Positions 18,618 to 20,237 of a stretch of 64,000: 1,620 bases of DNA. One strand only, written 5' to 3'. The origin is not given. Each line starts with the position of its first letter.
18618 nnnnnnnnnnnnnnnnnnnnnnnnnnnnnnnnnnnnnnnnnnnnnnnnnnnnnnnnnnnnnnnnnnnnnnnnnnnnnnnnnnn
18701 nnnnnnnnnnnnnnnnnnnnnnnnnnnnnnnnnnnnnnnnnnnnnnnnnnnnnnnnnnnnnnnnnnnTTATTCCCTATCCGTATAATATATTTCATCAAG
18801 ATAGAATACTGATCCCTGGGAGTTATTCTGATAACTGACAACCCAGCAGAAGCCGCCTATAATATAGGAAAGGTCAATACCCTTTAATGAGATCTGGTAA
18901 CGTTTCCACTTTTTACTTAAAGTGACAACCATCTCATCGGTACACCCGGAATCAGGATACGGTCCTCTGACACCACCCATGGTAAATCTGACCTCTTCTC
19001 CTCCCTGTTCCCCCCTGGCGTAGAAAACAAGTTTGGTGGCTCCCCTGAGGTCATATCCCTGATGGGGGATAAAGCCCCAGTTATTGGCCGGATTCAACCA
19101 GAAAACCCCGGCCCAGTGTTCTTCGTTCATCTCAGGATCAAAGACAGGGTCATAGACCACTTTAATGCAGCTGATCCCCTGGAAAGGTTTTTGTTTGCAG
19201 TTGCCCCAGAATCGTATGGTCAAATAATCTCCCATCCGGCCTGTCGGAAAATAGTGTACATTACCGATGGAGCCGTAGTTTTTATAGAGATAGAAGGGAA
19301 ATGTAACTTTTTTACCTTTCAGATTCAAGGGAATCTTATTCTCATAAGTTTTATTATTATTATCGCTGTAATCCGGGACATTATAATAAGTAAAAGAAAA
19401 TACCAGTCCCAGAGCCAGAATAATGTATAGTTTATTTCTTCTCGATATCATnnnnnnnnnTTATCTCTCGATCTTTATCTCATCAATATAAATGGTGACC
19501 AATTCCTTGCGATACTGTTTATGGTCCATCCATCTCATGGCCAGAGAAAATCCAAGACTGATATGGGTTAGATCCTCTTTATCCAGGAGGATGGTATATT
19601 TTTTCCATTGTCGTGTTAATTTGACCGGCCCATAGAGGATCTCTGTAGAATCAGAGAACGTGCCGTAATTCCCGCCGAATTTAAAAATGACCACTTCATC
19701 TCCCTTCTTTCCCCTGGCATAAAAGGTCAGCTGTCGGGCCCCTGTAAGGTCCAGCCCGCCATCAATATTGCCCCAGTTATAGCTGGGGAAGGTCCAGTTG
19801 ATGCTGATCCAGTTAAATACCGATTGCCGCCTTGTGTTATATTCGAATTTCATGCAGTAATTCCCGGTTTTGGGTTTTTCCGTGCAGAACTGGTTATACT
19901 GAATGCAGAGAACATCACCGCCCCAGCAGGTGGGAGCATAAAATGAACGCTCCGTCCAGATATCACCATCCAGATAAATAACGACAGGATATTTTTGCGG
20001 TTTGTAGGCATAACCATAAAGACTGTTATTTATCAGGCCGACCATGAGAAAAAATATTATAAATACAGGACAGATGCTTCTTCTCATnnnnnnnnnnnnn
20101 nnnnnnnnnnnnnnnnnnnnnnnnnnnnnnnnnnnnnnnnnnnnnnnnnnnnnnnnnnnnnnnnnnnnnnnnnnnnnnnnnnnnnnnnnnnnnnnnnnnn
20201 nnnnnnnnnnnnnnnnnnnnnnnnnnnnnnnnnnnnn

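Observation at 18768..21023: Four paralogs of an unassigned ~210-230-aa secreted protein: three in tandem, one 12 kb away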

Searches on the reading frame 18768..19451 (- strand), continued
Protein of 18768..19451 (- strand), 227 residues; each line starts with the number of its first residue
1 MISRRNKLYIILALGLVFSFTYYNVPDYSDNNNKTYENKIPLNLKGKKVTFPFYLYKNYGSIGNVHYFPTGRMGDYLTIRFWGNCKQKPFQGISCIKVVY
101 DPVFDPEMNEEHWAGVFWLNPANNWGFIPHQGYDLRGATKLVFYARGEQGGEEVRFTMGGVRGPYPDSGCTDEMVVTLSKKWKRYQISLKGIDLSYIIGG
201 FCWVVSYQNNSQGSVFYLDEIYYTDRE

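Call 83: search_solved_structures(query=P0159, max_evalue=0.01)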
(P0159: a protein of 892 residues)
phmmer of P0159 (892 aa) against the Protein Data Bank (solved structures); distinct sequences matched with E-value up to 0.01: 3.
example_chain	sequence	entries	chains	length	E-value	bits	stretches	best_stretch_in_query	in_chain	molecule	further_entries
4wtp_A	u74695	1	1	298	5.3e-16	61.1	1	220-481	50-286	beta-1,3-glucanosyltransferase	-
4wtr_A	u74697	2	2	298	3.6e-15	58.3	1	220-481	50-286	beta-1,3-glucanosyltransferase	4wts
6fcg_A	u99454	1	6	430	5.8e-05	24.5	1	391-487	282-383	Glycoside hydrolase, GH17 family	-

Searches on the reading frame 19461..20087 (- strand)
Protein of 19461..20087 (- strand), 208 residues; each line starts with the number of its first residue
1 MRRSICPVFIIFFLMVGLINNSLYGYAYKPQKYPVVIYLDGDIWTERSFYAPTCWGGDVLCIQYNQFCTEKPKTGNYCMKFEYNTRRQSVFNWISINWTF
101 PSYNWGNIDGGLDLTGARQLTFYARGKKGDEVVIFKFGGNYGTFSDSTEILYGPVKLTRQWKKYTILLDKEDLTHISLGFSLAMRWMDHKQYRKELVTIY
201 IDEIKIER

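Call 4: search_protein_families(library=pfam, proteins=[window:19461-20087:-], max_evalue=1)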
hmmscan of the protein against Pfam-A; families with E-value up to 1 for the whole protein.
window:19461-20087:- (208 aa): 1 family
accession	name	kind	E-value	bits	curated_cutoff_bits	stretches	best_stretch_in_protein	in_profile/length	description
PF21582.3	CBM30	-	0.013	15.9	27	1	84-206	45-168/170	Carbohydrate binding domain 30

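Call 5: search_protein_families(library=ncbifam, proteins=[window:19461-20087:-], max_evalue=1)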
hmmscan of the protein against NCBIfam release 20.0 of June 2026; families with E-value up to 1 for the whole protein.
window:19461-20087:- (208 aa): 0 families
